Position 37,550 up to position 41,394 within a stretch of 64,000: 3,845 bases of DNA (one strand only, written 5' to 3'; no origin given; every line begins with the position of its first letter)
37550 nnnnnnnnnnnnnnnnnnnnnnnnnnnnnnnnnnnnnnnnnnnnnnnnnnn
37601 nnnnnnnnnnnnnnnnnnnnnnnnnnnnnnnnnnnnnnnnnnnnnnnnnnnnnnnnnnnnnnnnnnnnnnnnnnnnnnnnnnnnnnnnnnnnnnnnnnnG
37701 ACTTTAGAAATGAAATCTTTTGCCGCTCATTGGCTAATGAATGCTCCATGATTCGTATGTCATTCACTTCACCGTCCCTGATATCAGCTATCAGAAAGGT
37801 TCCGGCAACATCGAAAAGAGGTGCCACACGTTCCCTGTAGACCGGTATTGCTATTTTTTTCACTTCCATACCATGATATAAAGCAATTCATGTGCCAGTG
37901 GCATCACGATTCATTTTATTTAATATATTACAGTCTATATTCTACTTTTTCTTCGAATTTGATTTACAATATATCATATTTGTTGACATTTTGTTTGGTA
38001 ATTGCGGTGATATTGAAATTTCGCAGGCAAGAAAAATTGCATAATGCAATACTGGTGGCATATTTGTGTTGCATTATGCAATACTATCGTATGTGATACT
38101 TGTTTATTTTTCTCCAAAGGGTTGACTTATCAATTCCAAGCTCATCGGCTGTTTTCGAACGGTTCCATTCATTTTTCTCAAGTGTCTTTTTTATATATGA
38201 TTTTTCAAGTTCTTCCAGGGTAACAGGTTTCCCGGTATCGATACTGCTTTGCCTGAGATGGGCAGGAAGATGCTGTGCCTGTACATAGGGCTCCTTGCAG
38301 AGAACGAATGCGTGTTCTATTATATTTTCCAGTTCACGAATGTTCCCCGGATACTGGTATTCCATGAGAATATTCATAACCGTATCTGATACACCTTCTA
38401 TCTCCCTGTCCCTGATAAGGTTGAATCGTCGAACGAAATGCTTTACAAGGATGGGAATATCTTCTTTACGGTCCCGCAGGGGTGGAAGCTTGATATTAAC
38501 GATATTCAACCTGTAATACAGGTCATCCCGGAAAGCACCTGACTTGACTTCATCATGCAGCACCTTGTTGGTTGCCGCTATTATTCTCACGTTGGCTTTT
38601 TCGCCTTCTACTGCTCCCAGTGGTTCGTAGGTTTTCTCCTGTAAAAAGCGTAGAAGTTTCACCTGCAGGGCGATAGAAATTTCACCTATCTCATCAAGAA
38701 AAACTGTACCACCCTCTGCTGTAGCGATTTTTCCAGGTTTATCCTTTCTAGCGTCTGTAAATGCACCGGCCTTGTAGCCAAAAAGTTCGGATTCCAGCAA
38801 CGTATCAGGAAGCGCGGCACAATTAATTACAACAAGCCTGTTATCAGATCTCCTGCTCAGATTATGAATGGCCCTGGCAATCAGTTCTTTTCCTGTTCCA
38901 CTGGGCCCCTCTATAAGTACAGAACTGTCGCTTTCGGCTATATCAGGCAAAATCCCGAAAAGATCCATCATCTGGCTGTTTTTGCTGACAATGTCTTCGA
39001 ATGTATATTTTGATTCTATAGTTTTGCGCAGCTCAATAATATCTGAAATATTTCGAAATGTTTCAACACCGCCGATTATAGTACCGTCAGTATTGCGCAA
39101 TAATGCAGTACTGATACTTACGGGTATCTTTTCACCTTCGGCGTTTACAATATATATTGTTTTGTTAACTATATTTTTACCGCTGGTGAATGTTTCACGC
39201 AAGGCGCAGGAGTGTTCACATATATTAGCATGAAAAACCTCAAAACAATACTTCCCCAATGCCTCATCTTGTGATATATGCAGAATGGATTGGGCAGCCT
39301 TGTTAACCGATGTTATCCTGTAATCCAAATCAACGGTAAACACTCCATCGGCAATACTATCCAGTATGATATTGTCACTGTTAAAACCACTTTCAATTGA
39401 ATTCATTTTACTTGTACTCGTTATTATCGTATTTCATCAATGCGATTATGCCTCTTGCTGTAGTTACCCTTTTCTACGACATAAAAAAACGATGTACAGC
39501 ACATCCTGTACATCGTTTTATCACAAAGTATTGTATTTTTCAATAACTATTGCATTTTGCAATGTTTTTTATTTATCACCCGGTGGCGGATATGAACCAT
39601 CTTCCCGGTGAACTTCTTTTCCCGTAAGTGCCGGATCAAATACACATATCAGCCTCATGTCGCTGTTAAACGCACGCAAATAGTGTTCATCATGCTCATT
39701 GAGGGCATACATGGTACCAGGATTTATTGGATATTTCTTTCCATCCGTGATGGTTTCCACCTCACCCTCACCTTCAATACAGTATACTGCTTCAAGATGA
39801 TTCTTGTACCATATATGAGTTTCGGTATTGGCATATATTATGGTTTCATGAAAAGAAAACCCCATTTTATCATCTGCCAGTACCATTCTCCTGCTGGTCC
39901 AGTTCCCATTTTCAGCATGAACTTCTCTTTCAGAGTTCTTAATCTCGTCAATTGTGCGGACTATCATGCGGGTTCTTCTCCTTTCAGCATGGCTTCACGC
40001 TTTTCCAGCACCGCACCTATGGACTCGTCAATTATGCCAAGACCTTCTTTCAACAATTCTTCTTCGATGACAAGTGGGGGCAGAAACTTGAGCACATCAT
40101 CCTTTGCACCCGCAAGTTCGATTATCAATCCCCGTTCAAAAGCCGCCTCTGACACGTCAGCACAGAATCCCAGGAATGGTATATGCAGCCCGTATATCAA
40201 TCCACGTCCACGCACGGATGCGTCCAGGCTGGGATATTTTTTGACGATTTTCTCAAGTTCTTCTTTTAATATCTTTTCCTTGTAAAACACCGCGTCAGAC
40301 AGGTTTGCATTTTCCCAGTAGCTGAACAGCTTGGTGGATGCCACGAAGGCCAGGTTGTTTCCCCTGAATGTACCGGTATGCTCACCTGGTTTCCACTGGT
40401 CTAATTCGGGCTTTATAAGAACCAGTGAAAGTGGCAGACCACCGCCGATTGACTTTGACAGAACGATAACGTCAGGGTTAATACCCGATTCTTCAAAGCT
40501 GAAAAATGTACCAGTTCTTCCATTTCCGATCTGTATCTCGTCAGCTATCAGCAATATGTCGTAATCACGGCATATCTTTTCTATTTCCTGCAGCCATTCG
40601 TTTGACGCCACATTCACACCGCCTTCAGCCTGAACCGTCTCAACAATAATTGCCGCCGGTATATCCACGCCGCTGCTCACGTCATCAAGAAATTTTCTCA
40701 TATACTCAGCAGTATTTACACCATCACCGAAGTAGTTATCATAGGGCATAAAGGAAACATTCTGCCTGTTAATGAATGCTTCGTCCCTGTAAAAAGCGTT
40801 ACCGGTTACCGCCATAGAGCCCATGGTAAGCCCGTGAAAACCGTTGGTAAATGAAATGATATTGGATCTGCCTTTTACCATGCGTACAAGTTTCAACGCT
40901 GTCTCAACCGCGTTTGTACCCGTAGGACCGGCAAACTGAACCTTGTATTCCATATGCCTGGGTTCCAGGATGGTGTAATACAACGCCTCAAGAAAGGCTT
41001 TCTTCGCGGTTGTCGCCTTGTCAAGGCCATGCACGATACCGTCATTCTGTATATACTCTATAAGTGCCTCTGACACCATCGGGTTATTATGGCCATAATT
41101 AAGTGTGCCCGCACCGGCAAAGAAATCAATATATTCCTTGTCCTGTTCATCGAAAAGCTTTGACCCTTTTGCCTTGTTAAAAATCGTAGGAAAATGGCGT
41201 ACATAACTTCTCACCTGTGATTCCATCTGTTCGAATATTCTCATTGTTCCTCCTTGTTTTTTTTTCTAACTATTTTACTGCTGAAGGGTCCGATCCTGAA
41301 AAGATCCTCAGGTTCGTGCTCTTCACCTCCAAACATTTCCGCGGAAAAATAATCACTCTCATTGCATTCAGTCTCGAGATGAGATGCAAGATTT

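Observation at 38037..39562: Three copies of a 13-bp palindrome TTGCA-N3-TGCAA flanking the sigma-54 activator gene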

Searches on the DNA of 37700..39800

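Call 38: search_rna_families(source=window, start=37700, end=39800, threshold=evalue, max_evalue=1)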
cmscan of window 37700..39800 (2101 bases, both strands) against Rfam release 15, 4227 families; matches with E-value up to 1: 2.
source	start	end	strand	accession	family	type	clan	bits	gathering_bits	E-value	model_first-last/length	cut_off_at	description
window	38024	38093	-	RF04140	mir-3118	Gene; miRNA;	-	23.2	89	0.18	1-76/76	no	mir-3118 microRNA precursor family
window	39374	39445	-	RF02539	SNOR75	Gene; snRNA; snoRNA; CD-box;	-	20.6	50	0.91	1-87/87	no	Plant small nucleolar RNA SNOR75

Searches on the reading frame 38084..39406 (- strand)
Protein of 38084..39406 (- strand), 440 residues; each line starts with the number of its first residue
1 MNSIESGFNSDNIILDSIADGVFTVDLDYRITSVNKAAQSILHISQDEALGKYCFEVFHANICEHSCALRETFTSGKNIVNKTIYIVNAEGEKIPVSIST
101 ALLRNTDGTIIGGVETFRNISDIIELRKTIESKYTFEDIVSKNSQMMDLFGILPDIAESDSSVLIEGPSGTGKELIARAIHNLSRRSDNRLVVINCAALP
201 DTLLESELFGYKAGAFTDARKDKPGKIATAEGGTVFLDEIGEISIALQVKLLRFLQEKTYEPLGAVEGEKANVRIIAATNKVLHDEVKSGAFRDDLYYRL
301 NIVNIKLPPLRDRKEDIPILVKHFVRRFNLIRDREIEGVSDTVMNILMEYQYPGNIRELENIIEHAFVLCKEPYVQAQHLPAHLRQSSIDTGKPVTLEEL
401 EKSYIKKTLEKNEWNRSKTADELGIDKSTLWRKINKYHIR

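Call 7: search_protein_families(library=pfam, proteins=[window:38084-39406:-])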
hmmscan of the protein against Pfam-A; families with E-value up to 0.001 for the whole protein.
window:38084-39406:- (440 aa): 13 families
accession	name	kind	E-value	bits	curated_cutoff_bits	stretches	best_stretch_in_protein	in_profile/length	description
PF00158.32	Sigma54_activat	-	4.9e-65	218.7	20.2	1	139-305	1-167/168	Sigma-54 interaction domain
PF25601.1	AAA_lid_14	-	9e-28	96.4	27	1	311-391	1-81/87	AAA+ ATPase lid domain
PF14532.12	Sigma54_activ_2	-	7e-19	68.9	25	1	143-310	4-138/138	Sigma-54 interaction domain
PF13426.13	PAS_9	-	4.2e-16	59.5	27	1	20-122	2-103/103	PAS domain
PF02954.25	HTH_8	-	2.8e-15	56.2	22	1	396-437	1-42/42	Bacterial regulatory protein, Fis family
PF08448.16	PAS_4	-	4.4e-12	46.6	23.1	1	15-121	1-106/110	PAS fold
PF00989.32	PAS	-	1.3e-10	41.7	22.6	1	14-114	6-107/113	PAS fold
PF07728.20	AAA_5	-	7.1e-10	39.5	22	1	163-284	2-126/139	AAA domain (dynein-related subfamily)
PF13188.13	PAS_8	-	4.5e-07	30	21.8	1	14-63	6-55/65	PAS domain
PF00004.35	AAA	-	7.7e-06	26.8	21.2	1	163-284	1-111/131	ATPase family associated with various cellular activities (AAA)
PF01078.27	Mg_chelatase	-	2.5e-05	24.2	20.3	0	220-248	95-123/207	Magnesium chelatase, subunit ChlI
PF07724.20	AAA_2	-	8.6e-05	23.1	27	1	161-280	4-124/166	AAA domain (Cdc48 subfamily)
PF20030.5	bpMoxR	-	0.0001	21.9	27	1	138-306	13-170/205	MoxR domain in the MoxR-vWA-beta-propeller ternary systems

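Call 8: search_protein_families(library=ncbifam, proteins=[window:38084-39406:-])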
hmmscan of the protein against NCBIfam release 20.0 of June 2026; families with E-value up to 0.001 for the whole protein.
window:38084-39406:- (440 aa): 44 families (the best 25 are shown)
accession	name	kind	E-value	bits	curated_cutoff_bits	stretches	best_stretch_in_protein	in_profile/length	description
NF041552.1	TF_PrdR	equivalog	2.3e-106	356.4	795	1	4-438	129-577/577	sigma-54 dependent transcriptional regulator PrdR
NF008469.0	PRK11361.1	equivalog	2.3e-99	333.2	714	1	121-439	127-456/461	acetoacetate metabolism transcriptional regulator AtoC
TIGR01817.1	nifA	equivalog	7.6e-94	315.4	528.85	1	131-387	190-445/534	nif-specific transcriptional activator NifA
TIGR02915.1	PEP_resp_reg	equivalog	1.9e-93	313.8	502.6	1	128-439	131-444/445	PEP-CTERM-box response regulator transcription factor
NF038308.1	RNA_repair_RtcR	equivalog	8e-88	295.6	650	1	114-422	157-473/530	RNA repair transcriptional activator RtcR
NF007689.0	PRK10365.1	equivalog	1e-86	291.5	760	1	138-435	140-440/441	sigma-54-dependent response regulator transcription factor ZraR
NF003451.0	PRK05022.1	equivalog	1.5e-85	287.9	476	1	133-437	186-508/512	nitric oxide reductase transcriptional regulator NorR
TIGR01818.1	ntrC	equivalog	7.6e-84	282.1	558.6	1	133-388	130-385/463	nitrogen regulation protein NR(I)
NF050807.1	TransRegFlbDCaul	equivalog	1.3e-82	278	750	1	137-438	118-439/454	sigma-54-dependent transcriptional regulator FlbD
TIGR02329.1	propionate_PrpR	equivalog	3.3e-81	273.5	499.2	1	126-436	201-526/526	propionate catabolism operon regulatory protein PrpR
NF041906.1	V4R_TF_MobR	exception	2.8e-80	270.4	999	1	129-437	224-544/544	phenol degradation transcriptional regulator MobR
NF011695.0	PRK15115.1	equivalog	1.1e-77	261.7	763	1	116-434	114-433/445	two-component system response regulator GlrR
NF011958.0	PRK15429.1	equivalog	5.7e-77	259.9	830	1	134-437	376-684/692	formate hydrogenlyase transcriptional activator FlhA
NF011953.0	PRK15424.1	equivalog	3.5e-76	256.9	703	1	126-436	208-533/538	propionate catabolism operon regulatory protein PrpR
NF041946.1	LuxO_transreg_Vib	equivalog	8.1e-76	255.7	800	1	131-388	127-384/463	quorum-sensing sigma-54 dependent transcriptional regulator LuxO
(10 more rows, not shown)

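Call 15: find_related_loci(query=window:38084-39406:-, collection=genome_contigs, flank=3000)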
Query window:38084-39406:- (440 aa) in genome_contigs; peptide patterns used: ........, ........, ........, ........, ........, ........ (x = any residue, [..] = any of these).
600 stretches matched a pattern (row limit reached: there are more); 582 encode a relative of the query (tblastn E <= 1e-3); the best 80 are kept; 80 distinct loci.
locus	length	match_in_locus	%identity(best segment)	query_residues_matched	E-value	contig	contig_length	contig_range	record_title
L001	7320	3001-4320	96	1-440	0e+0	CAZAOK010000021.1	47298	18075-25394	MAG TPA_asm: uncultured Leptospiraceae bacterium isolate SRP252850_co1_61 genome assembly, contig: NODE_1096_length_4729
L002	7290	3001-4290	71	11-439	0e+0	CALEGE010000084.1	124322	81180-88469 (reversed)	MAG TPA_asm: uncultured Spirochaetia bacterium isolate SRR1562008_bin.80_CONCOCT_v1.1_MAG genome assembly, contig: ERZ72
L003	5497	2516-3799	69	12-439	0e+0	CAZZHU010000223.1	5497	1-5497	MAG TPA_asm: uncultured Leptospirales bacterium isolate SRP192927_co6_673 genome assembly, contig: NODE_41288_length_549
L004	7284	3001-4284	67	12-439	0e+0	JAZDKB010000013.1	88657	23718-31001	MAG: Spirochaetota bacterium isolate MEGAHIT-group-0.510 k141_16131741, whole genome shotgun sequence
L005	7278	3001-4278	67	14-439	0e+0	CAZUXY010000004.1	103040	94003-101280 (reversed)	MAG TPA_asm: uncultured Leptospirales bacterium isolate binchicken_co27_239 genome assembly, contig: NODE_288_length_103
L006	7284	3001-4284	65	12-439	0e+0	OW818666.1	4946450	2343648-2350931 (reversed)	metagenome genome assembly, chromosome: 1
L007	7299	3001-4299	67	8-439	0e+0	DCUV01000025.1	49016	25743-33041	MAG TPA_asm: Spirochaetia bacterium UBA2205 UBA2205_contig_32317, whole genome shotgun sequence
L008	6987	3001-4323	60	1-439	1e-179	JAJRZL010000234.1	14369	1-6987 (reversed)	MAG: Candidatus Zixiibacteriota bacterium isolate Dive96_bin4.195 k141_3253766, whole genome shotgun sequence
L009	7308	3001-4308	60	6-439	5e-179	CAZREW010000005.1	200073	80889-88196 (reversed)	MAG TPA_asm: uncultured bacterium isolate binchicken_co150_728 genome assembly, contig: NODE_44_length_200073_cov_14.475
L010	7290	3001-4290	61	11-439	6e-179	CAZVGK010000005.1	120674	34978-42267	MAG TPA_asm: uncultured Gemmatimonadota bacterium isolate binchicken_co211_282 genome assembly, contig: NODE_46_length_1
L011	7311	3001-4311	59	5-440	3e-179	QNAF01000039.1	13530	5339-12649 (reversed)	MAG: Candidatus Zixiibacteriota bacterium isolate B22_G1 B22_Guay1_scaffold_01406, whole genome shotgun sequence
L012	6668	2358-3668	59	9-439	2e-178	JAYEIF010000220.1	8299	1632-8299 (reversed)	MAG: Candidatus Zixiibacteriota bacterium isolate MAG198 MAG198_220, whole genome shotgun sequence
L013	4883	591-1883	60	13-439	1e-179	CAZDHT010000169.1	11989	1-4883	MAG TPA_asm: uncultured Planctomycetota bacterium isolate binchicken_co89_634 genome assembly, contig: NODE_10486_length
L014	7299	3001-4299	60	9-440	7e-178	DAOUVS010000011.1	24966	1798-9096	MAG TPA_asm: Candidatus Zixiibacteriota bacterium isolate CSMAG_855 CSMAG_855_k127_3987662_length_24966_cov_8.0000, whol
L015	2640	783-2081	60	9-439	0e+0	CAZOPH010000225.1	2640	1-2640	MAG TPA_asm: uncultured Smithella sp. isolate SRP263991_co5_124 genome assembly, contig: NODE_82036_length_2640_cov_21.7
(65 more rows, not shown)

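Call 25: find_related_loci(query=window:38084-39406:-, collection=metagenome_contigs, flank=3000)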
Query window:38084-39406:- (440 aa) in metagenome_contigs; peptide patterns used: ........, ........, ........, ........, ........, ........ (x = any residue, [..] = any of these).
600 stretches matched a pattern (row limit reached: there are more); 587 encode a relative of the query (tblastn E <= 1e-3); the best 80 are kept; 80 distinct loci.
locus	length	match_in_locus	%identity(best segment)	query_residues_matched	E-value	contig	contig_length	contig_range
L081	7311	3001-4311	67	3-439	0e+0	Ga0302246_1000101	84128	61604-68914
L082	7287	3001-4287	66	9-437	0e+0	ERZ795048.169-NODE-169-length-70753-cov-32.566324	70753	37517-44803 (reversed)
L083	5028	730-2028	67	8-439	0e+0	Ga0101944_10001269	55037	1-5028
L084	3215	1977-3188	68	8-409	0e+0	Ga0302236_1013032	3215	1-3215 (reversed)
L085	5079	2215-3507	60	12-440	0e+0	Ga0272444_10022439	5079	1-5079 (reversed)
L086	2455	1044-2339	62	12-439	0e+0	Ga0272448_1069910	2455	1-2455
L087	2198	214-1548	60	1-439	0e+0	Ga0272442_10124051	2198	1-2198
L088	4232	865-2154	59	12-439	0e+0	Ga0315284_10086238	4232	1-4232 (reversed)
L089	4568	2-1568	60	9-439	2e-180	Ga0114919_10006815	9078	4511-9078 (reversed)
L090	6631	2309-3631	59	1-440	3e-178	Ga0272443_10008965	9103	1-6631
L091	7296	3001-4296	59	9-439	7e-178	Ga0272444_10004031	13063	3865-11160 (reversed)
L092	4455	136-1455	58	9-439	6e-180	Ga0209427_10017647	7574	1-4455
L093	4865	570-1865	61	12-439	1e-177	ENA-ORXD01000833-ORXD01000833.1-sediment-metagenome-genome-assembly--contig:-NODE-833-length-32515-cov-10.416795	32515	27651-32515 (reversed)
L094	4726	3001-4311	59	12-439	1e-177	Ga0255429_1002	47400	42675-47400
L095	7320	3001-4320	58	9-439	2e-175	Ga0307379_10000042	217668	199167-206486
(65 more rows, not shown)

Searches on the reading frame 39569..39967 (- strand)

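Call 7: search_protein_families(library=pfam, proteins=[window:39569-39967:-])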
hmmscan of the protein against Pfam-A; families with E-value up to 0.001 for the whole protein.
window:39569-39967:- (132 aa): 2 families
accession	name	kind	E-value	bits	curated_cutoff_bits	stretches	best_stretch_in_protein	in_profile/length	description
PF06339.18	Ectoine_synth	-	1.6e-61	206.6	27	1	1-128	1-125/127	Ectoine synthase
PF07883.17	Cupin_2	-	1.2e-06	28.6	27.2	1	55-110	17-70/70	Cupin domain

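Call 8: search_protein_families(library=ncbifam, proteins=[window:39569-39967:-])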
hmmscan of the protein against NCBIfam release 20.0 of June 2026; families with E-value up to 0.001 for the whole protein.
window:39569-39967:- (132 aa): 1 family
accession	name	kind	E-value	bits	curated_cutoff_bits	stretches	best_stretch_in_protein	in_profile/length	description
NF009806.0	PRK13290.1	subfamily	1.3e-60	203.1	128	1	1-128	1-125/130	ectoine synthase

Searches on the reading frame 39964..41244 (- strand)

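Call 8: search_protein_families(library=ncbifam, proteins=[window:39964-41244:-])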
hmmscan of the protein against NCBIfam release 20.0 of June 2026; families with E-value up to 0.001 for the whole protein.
window:39964-41244:- (426 aa): 69 families (the best 25 are shown)
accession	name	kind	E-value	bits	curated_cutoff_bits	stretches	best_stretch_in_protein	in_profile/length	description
NF006733.0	PRK09264.1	subfamily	2e-196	652.6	438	1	1-416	4-421/425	diaminobutyrate--2-oxoglutarate transaminase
TIGR02407.1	ectoine_ectB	equivalog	1.7e-193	642.9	552.2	1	3-409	2-410/412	diaminobutyrate--2-oxoglutarate transaminase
TIGR00709.1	dat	subfamily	7.7e-147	489.4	401.6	1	3-414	6-438/442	diaminobutyrate--2-oxoglutarate transaminase family protein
NF005393.0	PRK06938.1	subfamily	1.4e-110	369.8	671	1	5-412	36-465/469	diaminobutyrate--2-oxoglutarate transaminase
NF005386.0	PRK06931.1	equivalog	2.2e-108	362.9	753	1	5-410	27-453/461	diaminobutyrate--2-oxoglutarate transaminase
TIGR00707.1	argD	subfamily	2.6e-83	279.9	410.05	1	11-407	3-378/381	acetylornithine/succinylornithine family transaminase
NF004426.0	PRK05769.1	equivalog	1e-82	278.3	552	1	7-410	25-438/441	acetyl ornithine aminotransferase family protein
NF005993.0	PRK08117.1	subfamily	3.6e-75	253.2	574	1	20-413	27-431/433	aspartate aminotransferase family protein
NF002797.0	PRK02936.1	equivalog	4.4e-71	239.6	496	1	16-409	9-377/385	acetylornithine transaminase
NF002325.0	PRK01278.1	subfamily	6.4e-68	229.2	372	1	14-413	9-390/395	acetylornithine transaminase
NF002874.0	PRK03244.1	equivalog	1.8e-67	227.8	457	1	21-407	28-390/399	acetylornithine transaminase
NF005376.0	PRK06918.1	equivalog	8.1e-65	219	676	1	16-417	34-449/451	4-aminobutyrate--2-oxoglutarate transaminase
NF003468.0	PRK05093.1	subfamily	1.4e-64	218.3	522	1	19-413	24-403/405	acetylornithine/succinyldiaminopimelate transaminase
NF053554.1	prodigi_MAP_PigE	equivalog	5e-64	217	850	1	16-392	398-761/837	prodigiosin MAP biosynthesis aminotransferase PigE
NF006228.0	PRK08360.1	equivalog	5.3e-64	216.5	608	1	13-415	18-430/443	aspartate aminotransferase family protein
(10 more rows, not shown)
